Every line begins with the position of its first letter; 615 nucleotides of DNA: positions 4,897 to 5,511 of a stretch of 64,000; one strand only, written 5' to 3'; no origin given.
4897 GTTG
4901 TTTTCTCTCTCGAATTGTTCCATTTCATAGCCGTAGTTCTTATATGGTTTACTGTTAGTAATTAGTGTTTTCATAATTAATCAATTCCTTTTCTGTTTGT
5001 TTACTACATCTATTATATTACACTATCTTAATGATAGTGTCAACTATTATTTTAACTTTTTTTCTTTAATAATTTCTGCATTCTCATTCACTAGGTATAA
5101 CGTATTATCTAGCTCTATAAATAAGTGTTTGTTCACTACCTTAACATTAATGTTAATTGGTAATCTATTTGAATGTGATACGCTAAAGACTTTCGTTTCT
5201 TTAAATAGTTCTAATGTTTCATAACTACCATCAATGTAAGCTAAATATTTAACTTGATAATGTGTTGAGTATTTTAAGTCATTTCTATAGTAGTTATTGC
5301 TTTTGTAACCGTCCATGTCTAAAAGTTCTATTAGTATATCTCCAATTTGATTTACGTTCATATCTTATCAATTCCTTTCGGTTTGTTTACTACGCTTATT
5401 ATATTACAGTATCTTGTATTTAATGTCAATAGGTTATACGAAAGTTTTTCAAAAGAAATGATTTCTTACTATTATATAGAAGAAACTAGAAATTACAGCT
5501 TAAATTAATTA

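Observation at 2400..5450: Array of near-identical strong early promoters driving small genes: host-takeover-like module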

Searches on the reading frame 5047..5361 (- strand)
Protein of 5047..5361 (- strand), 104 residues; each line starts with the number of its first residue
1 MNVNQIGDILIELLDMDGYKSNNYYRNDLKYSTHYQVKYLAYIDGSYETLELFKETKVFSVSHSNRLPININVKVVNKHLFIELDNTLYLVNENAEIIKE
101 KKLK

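Call 28: search_protein_families(library=phrogs, proteins=[window:5047-5361:-], max_evalue=0.01)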
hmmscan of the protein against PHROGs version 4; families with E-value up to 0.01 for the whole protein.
window:5047-5361:- (104 aa): 1 family
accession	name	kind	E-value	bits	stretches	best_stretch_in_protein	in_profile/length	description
phrog_2601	-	unknown function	3.3e-41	140.7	1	1-102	1-103/103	-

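Call 29: search_protein_families(library=pfam, proteins=[window:5047-5361:-], max_evalue=0.1)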
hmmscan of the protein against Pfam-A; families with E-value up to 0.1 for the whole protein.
window:5047-5361:- (104 aa): 1 family
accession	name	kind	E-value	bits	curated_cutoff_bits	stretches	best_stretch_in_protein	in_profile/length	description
PF24023.1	DUF7335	-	3.1e-40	137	27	1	1-101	1-101/101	Family of unknown function (DUF7335)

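Call 61: search_protein_families(library=ncbifam, proteins=[window:5047-5361:-], max_evalue=0.1)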
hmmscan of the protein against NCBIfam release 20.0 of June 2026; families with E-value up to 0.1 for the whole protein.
window:5047-5361:- (104 aa): 0 families

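Call 63: search_solved_structures(query=window:5047-5361:-, max_evalue=1)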
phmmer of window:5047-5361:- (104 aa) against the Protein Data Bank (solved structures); distinct sequences matched with E-value up to 1: 1.
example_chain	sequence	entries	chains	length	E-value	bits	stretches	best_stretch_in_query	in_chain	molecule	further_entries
1owx_A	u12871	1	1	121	0.51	14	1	17-80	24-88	Lupus La protein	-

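Call 64: search_dna_similar(query=window:5047-5361:-, collection=phages, mode=protein, rows=spread, max_rows=30, max_evalue=0.001)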
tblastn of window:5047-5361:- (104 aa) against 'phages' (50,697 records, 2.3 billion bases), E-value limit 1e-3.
Records with a match: 49; places in all: 59; records where one place covers at least 80% of the query: 48.
Best place of each record, by identity: >=99% 4; 95-99% 35; 90-95% 7; 60-80% 1; <60% 2.
By first word of the organism name: Staphylococcus 48; Silviavirus 1.
By host as written in the record: Staphylococcus aureus 22; Staphylococcus carnosus TM300 5; - 5; Staphylococcus aureus (phage propagation strain 47) 4; Staphylococcus sp. 2; Staphylococcus aureus ATCC 25923 2; Staphylococcus aureus Newman 2; Staphylococcus aureus KCTC 1621 1; and 6 more.
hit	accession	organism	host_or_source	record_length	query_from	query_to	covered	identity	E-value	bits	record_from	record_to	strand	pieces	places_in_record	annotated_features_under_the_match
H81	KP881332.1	Staphylococcus phage Stau2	Staphylococcus aureus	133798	1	104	100%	99.0%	1e-60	204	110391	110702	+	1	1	hypothetical protein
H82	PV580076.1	Staphylococcus phage SAP_01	Staphylococcus aureus KCTC 1621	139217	1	104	100%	99.0%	1e-60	204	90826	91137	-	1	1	TreJ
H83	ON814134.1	Staphylococcus phage vB_SauM-V1SA19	Staphylococcus aureus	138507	1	104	100%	99.0%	2e-60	203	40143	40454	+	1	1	hypothetical protein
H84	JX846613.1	Staphylococcus phage vB_SauM_Romulus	Staphylococcus aureus (phage ...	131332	1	104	100%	98.1%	4e-60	202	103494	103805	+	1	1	hypothetical protein | promoter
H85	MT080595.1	Staphylococcus phage vB_SauM_EW41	Staphylococcus carnosus TM300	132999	1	104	100%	98.1%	4e-60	202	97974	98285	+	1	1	record has no annotation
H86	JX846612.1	Staphylococcus phage vB_SauM_Remus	Staphylococcus aureus (phage ...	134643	1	104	100%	98.1%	4e-60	202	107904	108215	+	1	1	hypothetical protein | promoter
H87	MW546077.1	Staphylococcus phage Romulus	-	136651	1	104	100%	98.1%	4e-60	202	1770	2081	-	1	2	hypothetical protein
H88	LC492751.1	Staphylococcus phage KSAP7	Staphylococcus aureus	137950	1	104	100%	98.1%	4e-60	202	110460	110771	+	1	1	hypothetical protein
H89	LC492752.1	Staphylococcus phage KSAP11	Staphylococcus aureus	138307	1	104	100%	98.1%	4e-60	202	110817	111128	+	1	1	hypothetical protein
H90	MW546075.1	Staphylococcus phage PM93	-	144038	1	104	100%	98.1%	4e-60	202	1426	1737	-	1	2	hypothetical protein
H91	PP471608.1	Staphylococcus phage LJLAME001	Staphylococcus sp.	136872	1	104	100%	98.1%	1e-59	201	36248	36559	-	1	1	hypothetical protein (x2)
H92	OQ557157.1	Staphylococcus phage vB_SauH_SPJ2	Staphylococcus aureus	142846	1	104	100%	98.1%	1e-59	201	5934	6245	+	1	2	hypothetical protein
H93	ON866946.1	Staphylococcus phage LSA2311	Staphylococcus aureus ATCC 25923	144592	1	104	100%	98.1%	1e-59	201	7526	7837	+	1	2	hypothetical protein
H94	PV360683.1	Staphylococcus phage CIFT_MFB_MRSA16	Staphylococcus aureus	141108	1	104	100%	98.1%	2e-59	201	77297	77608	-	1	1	hypothetical protein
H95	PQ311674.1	Staphylococcus phage CIFT_MFB_MRSA12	Staphylococcus aureus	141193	1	104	100%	98.1%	2e-59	201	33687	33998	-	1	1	hypothetical protein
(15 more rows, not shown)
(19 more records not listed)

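Call 88: find_homologous_proteins(query=window:5047-5361:-, max_evalue=0.001)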
Query window:5047-5361:- (104 aa): 3 proteins with E <= 0.001 among 5 candidates.
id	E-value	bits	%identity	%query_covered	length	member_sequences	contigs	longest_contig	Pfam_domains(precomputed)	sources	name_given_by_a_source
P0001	4.1e-57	208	96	100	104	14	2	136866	PF24023.2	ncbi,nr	ncbi:hypothetical protein Koombakaat1_00065 [Staphylococcus phage Koomba-kaat_1]|nr:hypothetical pro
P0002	9.6e-50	185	86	100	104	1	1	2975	PF24023.2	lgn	-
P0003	8.3e-28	114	62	99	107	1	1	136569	PF24023.2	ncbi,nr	ncbi:hypothetical protein [Staphylococcus phage vB_SauH_DELF3]|nr:hypothetical protein [Staphylococc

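Call 95: search_protein_representatives(protein=window:5047-5361:-)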
Query: 104 residues. Proteins with E-value up to 0.001 (for the whole library): 6; up to 1e-10: 2; up to 1e-30: 1. The best 6 are listed.
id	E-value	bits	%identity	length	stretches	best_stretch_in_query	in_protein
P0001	1.3e-57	208.3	96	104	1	1-104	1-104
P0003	2.6e-28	114.3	62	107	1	1-103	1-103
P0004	2.4e-08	50.4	34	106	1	3-98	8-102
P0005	2.4e-04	37.6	35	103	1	1-91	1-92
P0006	2.6e-04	37.5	30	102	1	1-94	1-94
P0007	8.9e-04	35.7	30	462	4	21-65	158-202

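Call 101: predict_structure(alignment_id=A4)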
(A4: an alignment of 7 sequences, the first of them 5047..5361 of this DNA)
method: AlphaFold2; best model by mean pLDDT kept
length: 104 residues; sequences in the alignment: 7
mean_pLDDT: 61.6   pTM: 0.54
mean pLDDT of the five models: 61.6, 60.8, 56.0, 50.1, 47.5
residues with pLDDT >= 90: 3; 70-90: 41; 50-70: 18; < 50: 42
segments of 3 or more residues with pLDDT < 50: 21-42, 44-48, 54-68
pLDDT, mean of each block of 10 residues (from residue 1): 71 66 43 45 47 46 48 76 82 84 85
secondary structure, 60 per line:
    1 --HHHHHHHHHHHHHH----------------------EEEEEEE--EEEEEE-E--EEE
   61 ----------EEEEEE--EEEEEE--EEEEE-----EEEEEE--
elements in order: H3-16 E39-45 E48-53 E58-60 E71-76 E79-84 E87-91 E97-102
